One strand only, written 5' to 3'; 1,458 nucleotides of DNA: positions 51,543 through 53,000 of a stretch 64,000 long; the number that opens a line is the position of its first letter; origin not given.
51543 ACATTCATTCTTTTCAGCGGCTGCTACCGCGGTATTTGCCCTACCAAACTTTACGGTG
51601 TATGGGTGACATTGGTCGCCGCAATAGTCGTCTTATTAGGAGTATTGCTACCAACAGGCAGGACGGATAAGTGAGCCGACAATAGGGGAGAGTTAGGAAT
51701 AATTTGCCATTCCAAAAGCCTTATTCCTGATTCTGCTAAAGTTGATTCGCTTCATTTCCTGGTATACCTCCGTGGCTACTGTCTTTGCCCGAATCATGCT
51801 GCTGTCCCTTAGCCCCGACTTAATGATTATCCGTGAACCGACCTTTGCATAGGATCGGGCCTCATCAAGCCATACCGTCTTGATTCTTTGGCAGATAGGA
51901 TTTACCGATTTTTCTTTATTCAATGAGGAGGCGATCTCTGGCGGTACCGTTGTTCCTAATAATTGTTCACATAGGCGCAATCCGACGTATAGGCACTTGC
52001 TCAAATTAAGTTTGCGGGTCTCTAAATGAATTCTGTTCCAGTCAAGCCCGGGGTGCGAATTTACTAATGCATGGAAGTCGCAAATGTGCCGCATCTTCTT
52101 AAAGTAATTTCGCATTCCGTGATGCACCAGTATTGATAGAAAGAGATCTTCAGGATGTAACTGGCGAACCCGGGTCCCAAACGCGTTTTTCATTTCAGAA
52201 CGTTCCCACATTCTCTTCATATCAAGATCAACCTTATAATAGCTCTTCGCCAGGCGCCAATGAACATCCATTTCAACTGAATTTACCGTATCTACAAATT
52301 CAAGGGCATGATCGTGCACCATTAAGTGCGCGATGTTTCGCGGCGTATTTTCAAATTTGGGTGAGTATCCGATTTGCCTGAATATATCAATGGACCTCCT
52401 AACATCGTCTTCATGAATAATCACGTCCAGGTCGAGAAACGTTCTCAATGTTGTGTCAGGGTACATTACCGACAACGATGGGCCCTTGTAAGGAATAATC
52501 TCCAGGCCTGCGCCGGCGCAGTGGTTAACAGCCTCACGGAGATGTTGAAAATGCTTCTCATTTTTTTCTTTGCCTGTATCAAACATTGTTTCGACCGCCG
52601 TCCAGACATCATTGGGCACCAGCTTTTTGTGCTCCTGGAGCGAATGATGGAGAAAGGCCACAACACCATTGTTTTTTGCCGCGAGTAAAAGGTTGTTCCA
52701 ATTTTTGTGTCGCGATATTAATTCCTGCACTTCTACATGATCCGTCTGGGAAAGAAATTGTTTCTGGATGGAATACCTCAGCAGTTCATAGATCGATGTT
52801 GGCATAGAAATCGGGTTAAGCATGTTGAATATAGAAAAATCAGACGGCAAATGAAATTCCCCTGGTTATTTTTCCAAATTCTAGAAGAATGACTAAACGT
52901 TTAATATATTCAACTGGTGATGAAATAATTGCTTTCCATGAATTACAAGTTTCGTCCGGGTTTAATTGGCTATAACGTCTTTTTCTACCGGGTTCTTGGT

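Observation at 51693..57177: Lasso/RiPP-style accessory enzyme set with no recognisable core enzymes or precursor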

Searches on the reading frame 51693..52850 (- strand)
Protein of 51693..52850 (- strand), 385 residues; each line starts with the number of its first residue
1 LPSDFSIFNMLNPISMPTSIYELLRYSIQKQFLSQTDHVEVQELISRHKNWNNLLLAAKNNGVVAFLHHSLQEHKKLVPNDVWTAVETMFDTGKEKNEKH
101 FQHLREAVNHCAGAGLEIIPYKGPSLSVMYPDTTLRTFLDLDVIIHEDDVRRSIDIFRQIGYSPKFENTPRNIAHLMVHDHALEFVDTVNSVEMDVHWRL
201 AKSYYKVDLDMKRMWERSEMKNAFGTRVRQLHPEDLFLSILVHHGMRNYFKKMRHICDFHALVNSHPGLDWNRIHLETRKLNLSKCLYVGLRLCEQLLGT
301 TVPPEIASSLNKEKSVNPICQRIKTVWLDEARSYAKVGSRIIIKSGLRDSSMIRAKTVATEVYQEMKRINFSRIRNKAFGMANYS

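Call 4: search_protein_families(library=pfam, proteins=[window:51693-52850:-], max_evalue=0.01)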
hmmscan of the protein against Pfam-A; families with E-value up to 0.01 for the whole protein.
window:51693-52850:- (385 aa): 1 family
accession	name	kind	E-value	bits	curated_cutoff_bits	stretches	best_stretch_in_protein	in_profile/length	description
PF14907.12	NTP_transf_5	-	2.6e-44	152.1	31.2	1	49-299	3-249/249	Uncharacterised nucleotidyltransferase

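Call 5: search_protein_families(library=ncbifam, proteins=[window:51693-52850:-], max_evalue=0.01)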
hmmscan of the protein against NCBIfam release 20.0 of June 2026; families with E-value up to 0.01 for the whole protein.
window:51693-52850:- (385 aa): 0 families

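Call 13: search_solved_structures(query=window:51693-52850:-, max_evalue=1)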
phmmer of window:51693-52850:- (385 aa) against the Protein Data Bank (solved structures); distinct sequences matched with E-value up to 1: 1.
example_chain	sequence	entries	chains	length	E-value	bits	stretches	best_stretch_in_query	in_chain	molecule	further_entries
8vej_A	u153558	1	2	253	0.92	11.9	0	53-124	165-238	CHD_buttress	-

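Call 25: find_homologous_proteins(query=window:51693-52850:-, max_evalue=0.00001)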
Query window:51693-52850:- (385 aa): 1 proteins with E <= 0.00001 among 1099 candidates.
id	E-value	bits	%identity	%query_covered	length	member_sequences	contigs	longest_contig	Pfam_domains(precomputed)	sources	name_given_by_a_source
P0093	1.1e-261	885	100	100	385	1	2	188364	PF14907.13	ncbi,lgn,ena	-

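Call 61: search_protein_families(library=padloc, proteins=[window:51693-52850:-], max_evalue=0.01)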
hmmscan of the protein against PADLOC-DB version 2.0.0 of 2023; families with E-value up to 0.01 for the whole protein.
window:51693-52850:- (385 aa): 0 families

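Call 87: search_dna_similar(query=window:51693-52823:-, collection=plasmids, mode=protein, max_evalue=0.001, max_rows=25)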
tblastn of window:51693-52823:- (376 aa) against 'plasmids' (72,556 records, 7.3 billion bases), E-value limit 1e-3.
Records with a match: 22; places in all: 22; records where one place covers at least 80% of the query: 0.
Best place of each record, by identity: <60% 22.
By first word of the organism name: Rhizobium 15; Crinalium 1; Gemmatirosa 1; Azospirillum 1; Halopiger 1; Thalassobaculum 1; Bacillus 1; Paenibacillus 1.
By predicted mobility (MOB-suite, as given by PLSDB): conjugative 13; non-mobilizable 7; mobilizable 2.
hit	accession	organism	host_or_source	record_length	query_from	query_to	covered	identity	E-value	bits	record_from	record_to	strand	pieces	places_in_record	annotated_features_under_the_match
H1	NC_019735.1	Crinalium epipsammum PCC 9333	-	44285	2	294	78%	22.2%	4e-12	76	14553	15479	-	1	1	nucleotidyltransferase family protein | ABC transporter ATP-binding protein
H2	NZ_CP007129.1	Gemmatirosa kalamazoonensis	-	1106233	66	308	65%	26.2%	2e-13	79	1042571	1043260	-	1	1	record has no annotation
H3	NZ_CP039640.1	Azospirillum sp. TSH100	soil,soil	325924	57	306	66%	23.9%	9e-10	68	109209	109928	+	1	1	nucleotidyltransferase family protein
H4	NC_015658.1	Halopiger xanaduensis SH-6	sediment of Lake Shangmatala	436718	69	307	64%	24.8%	7e-19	96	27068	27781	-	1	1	nucleotidyltransferase family protein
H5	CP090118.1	Rhizobium leguminosarum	Trifolium ambiguum,Cell culture,Plant ...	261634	85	309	60%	24.4%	2e-6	58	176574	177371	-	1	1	nucleotidyltransferase family protein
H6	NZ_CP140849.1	Rhizobium johnstonii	Trifolium pratense,whole organism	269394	85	309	60%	24.4%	2e-6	58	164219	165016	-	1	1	nucleotidyltransferase family protein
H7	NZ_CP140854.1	Rhizobium beringeri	Trifolium pratense,whole organism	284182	85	309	60%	24.4%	2e-6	58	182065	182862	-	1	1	nucleotidyltransferase family protein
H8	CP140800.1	Rhizobium beringeri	Trifolium pratense,whole organism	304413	85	309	60%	24.4%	2e-6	58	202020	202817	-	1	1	nucleotidyltransferase family protein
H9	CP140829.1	Rhizobium beringeri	Trifolium pratense,whole organism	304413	85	309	60%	24.4%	2e-6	58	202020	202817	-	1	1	nucleotidyltransferase family protein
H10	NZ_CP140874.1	Rhizobium beringeri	Trifolium pratense,whole organism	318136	85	309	60%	24.4%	2e-6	58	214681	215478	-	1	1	nucleotidyltransferase family protein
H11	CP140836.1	Rhizobium beringeri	Trifolium pratense,whole organism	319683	85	309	60%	24.4%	2e-6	58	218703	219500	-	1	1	nucleotidyltransferase family protein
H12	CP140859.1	Rhizobium ruizarguesonis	Trifolium pratense,whole organism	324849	85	309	60%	24.4%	2e-6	58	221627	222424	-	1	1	nucleotidyltransferase family protein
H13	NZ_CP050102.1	Rhizobium leguminosarum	Trifolium pratense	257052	85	309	60%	24.0%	5e-6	56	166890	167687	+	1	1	nucleotidyltransferase family protein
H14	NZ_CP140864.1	Rhizobium leguminosarum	Trifolium pratense,whole organism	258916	85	309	60%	24.0%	5e-6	56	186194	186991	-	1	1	nucleotidyltransferase family protein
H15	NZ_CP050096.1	Rhizobium leguminosarum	Trifolium pratense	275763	85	309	60%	24.0%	5e-6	56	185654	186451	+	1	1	nucleotidyltransferase family protein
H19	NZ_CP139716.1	Thalassobaculum sp. OXR-137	Bacterial Culture,hydrothermal vent ...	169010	69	294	60%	22.9%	5e-7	59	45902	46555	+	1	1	nucleotidyltransferase family protein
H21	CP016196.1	Bacillus thuringiensis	organism,soil sample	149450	85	310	60%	22.0%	2e-4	51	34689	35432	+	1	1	hypothetical protein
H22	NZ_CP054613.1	Paenibacillus cellulosilyticus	cell culture,soil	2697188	113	279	44%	29.8%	7e-12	74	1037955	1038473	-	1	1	none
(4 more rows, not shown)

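Call 89: get_annotated_region(hit=H1, flank=9000)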
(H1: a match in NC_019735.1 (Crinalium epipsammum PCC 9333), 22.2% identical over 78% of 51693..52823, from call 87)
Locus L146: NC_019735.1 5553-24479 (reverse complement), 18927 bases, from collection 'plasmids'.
description: Crinalium epipsammum PCC 9333 plasmid pCRI9333.04, complete sequence
organism: Crinalium epipsammum PCC 9333 (NCBI taxid 1173022)
taxonomy: Bacteria; Cyanobacteriota; Cyanophyceae; Gomontiellales; Gomontiellaceae; Crinalium; Crinalium epipsammum; Crinalium epipsammum PCC 9333
host: -; source: -; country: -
typing (MOB-suite, as given by PLSDB): mobilizable; relaxase MOBP
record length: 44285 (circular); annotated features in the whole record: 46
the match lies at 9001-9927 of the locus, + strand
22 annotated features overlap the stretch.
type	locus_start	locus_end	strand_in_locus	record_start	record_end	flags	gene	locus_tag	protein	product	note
CDS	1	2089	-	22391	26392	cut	-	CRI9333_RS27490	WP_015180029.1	plasmid replication protein, CyRepA1 family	-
CDS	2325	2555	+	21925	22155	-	-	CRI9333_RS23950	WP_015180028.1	hypothetical protein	-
CDS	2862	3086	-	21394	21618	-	-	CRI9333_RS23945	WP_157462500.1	hypothetical protein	-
CDS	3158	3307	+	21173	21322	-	-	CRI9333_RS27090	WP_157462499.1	hypothetical protein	-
CDS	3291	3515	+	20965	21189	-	-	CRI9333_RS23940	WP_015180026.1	hypothetical protein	-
CDS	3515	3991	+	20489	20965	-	-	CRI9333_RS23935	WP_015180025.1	DNA-binding protein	-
CDS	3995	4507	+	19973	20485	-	-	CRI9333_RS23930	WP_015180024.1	hypothetical protein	-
CDS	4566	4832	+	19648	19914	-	-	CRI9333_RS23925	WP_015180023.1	hypothetical protein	-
CDS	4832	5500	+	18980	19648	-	-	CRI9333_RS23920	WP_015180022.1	hypothetical protein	-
CDS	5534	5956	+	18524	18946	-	-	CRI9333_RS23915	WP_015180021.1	hypothetical protein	-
CDS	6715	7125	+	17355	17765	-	-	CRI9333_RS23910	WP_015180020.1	hypothetical protein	-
CDS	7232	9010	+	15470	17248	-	-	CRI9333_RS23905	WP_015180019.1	ABC transporter ATP-binding protein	-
CDS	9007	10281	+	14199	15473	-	-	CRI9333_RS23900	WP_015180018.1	nucleotidyltransferase family protein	-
CDS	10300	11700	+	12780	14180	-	-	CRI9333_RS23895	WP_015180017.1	tetratricopeptide repeat protein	-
CDS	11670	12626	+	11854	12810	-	-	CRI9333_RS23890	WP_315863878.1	SMP-30/gluconolactonase/LRE family protein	-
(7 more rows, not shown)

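Call 90: get_annotated_region(hit=H21, flank=9000)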
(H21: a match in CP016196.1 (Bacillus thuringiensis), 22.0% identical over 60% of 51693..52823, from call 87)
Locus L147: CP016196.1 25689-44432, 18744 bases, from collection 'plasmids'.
description: Bacillus thuringiensis serovar coreanensis strain ST7 plasmid pST7-2, complete sequence
organism: Bacillus thuringiensis (NCBI taxid 180843)
taxonomy: Bacteria; Bacillota; Bacilli; Bacillales; Bacillaceae; Bacillus; Bacillus thuringiensis
host: -; source: organism,soil sample; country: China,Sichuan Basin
typing (MOB-suite, as given by PLSDB): non-mobilizable; replicon rep_cluster_164
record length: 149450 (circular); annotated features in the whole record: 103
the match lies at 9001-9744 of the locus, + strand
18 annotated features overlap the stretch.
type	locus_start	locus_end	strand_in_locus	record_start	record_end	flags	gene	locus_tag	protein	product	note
CDS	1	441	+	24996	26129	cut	-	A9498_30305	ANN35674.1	hypothetical protein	-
CDS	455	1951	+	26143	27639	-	-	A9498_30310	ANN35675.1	hypothetical protein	-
CDS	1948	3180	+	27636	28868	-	-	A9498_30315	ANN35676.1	decarboxylase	-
CDS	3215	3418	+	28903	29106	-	-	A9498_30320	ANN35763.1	hypothetical protein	-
CDS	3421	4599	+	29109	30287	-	-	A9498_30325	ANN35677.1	hypothetical protein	-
CDS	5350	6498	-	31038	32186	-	-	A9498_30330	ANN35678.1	hypothetical protein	-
CDS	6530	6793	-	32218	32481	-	-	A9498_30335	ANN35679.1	hypothetical protein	-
CDS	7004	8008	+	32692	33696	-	-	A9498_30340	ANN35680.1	hypothetical protein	-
CDS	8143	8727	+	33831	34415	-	-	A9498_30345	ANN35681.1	hypothetical protein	-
CDS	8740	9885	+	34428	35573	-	-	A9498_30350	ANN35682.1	hypothetical protein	-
CDS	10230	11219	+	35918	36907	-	-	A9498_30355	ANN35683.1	hypothetical protein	-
CDS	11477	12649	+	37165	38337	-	-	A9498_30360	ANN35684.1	hypothetical protein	-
CDS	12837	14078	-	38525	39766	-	-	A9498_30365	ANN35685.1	hypothetical protein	-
CDS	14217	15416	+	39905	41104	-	-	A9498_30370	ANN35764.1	S-adenosylmethionine synthetase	-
CDS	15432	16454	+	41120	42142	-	-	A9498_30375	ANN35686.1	hypothetical protein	-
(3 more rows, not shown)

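Call 92: get_annotated_region(hit=H4, flank=8000)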
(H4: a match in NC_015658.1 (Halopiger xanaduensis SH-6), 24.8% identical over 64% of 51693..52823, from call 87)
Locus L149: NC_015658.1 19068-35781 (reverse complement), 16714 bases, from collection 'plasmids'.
description: Halopiger xanaduensis SH-6 plasmid pHALXA01, complete sequence
organism: Halopiger xanaduensis SH-6 (NCBI taxid 797210)
taxonomy: Archaea; Euryarchaeota; Halobacteria; Halobacteriales; Natrialbaceae; Halopiger; Halopiger xanaduensis; Halopiger xanaduensis SH-6
host: -; source: sediment of Lake Shangmatala; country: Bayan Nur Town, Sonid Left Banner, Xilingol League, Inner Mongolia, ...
typing (MOB-suite, as given by PLSDB): non-mobilizable
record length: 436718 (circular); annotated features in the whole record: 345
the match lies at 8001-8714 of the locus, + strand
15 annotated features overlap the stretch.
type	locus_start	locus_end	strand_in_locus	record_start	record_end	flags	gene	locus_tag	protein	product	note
CDS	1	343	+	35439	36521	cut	-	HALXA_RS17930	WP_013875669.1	glycosyltransferase family 4 protein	-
CDS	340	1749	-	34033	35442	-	-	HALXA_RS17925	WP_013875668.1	sulfatase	-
CDS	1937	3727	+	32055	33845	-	-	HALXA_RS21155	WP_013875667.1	hypothetical protein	-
CDS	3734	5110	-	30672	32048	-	-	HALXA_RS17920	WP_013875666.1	sulfatase-like hydrolase/transferase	-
CDS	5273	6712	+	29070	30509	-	-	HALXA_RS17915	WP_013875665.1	flippase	-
CDS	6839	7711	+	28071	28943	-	-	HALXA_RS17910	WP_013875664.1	hypothetical protein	-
CDS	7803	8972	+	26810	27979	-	-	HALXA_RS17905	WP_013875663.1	nucleotidyltransferase family protein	-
CDS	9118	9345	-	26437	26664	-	-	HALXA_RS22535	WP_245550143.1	hypothetical protein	-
CDS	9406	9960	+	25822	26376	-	-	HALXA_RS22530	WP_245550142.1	hypothetical protein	-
CDS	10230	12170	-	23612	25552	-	asnB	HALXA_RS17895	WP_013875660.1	asparagine synthase (glutamine-hydrolyzing)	GO:0006529 - asparagine biosynthetic process [Evidence IEA]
CDS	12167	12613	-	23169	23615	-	-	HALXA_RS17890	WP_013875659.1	lasso peptide biosynthesis B2 protein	-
CDS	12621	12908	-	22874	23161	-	-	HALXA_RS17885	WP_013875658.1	PqqD family protein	-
CDS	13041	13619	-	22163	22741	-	-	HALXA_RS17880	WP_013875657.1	metal-dependent hydrolase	-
CDS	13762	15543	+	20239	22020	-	-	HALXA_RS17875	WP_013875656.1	ABC transporter ATP-binding protein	-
CDS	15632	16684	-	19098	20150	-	-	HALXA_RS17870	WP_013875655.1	DUF1616 domain-containing protein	-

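Call 93: get_annotated_region(hit=H6, flank=8000)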
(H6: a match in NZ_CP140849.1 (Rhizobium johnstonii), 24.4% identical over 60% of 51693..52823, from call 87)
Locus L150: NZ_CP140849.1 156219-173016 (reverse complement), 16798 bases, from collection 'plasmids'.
description: Rhizobium johnstonii strain TP25 plasmid pRlX4, complete sequence
organism: Rhizobium johnstonii (NCBI taxid 3019933)
taxonomy: Bacteria; Pseudomonadota; Alphaproteobacteria; Hyphomicrobiales; Rhizobiaceae; Rhizobium; Rhizobium johnstonii
host: -; source: Trifolium pratense,whole organism; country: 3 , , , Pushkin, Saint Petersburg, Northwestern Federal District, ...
typing (MOB-suite, as given by PLSDB): conjugative; replicon rep_cluster_287; relaxase MOBQ; mating-pair formation MPF_T
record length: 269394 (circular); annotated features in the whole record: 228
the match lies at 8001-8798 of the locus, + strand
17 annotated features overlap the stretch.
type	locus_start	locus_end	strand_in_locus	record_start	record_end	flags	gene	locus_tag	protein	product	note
CDS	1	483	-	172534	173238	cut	-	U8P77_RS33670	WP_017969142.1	GntR family transcriptional regulator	-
CDS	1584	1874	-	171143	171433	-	-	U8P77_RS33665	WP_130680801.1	hypothetical protein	-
CDS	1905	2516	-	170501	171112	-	-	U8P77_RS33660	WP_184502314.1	plasmid pRiA4b ORF-3 family protein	-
CDS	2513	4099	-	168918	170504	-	-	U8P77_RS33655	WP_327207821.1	IS66 family transposase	-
CDS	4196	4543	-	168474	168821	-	tnpB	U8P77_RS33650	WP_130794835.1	IS66 family insertion sequence element accessory protein TnpB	-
CDS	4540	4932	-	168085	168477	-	-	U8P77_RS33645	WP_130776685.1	transposase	-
CDS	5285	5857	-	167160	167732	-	-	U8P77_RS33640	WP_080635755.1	hypothetical protein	-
CDS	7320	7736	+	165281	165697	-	-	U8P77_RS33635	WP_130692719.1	hypothetical protein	-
CDS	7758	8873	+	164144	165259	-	-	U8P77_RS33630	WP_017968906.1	nucleotidyltransferase family protein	-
CDS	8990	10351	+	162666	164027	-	-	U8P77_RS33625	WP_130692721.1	NAD(P)-binding protein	-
CDS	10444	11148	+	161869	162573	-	-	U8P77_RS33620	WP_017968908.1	hypothetical protein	-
CDS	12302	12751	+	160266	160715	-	-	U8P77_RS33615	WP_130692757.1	acyl-homoserine-lactone synthase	-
CDS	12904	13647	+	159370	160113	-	-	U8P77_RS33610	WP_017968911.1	LuxR family transcriptional regulator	-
CDS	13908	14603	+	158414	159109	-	-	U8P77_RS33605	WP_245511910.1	acyl-homoserine-lactone synthase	-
CDS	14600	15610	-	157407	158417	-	-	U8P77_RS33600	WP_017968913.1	IS30 family transposase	-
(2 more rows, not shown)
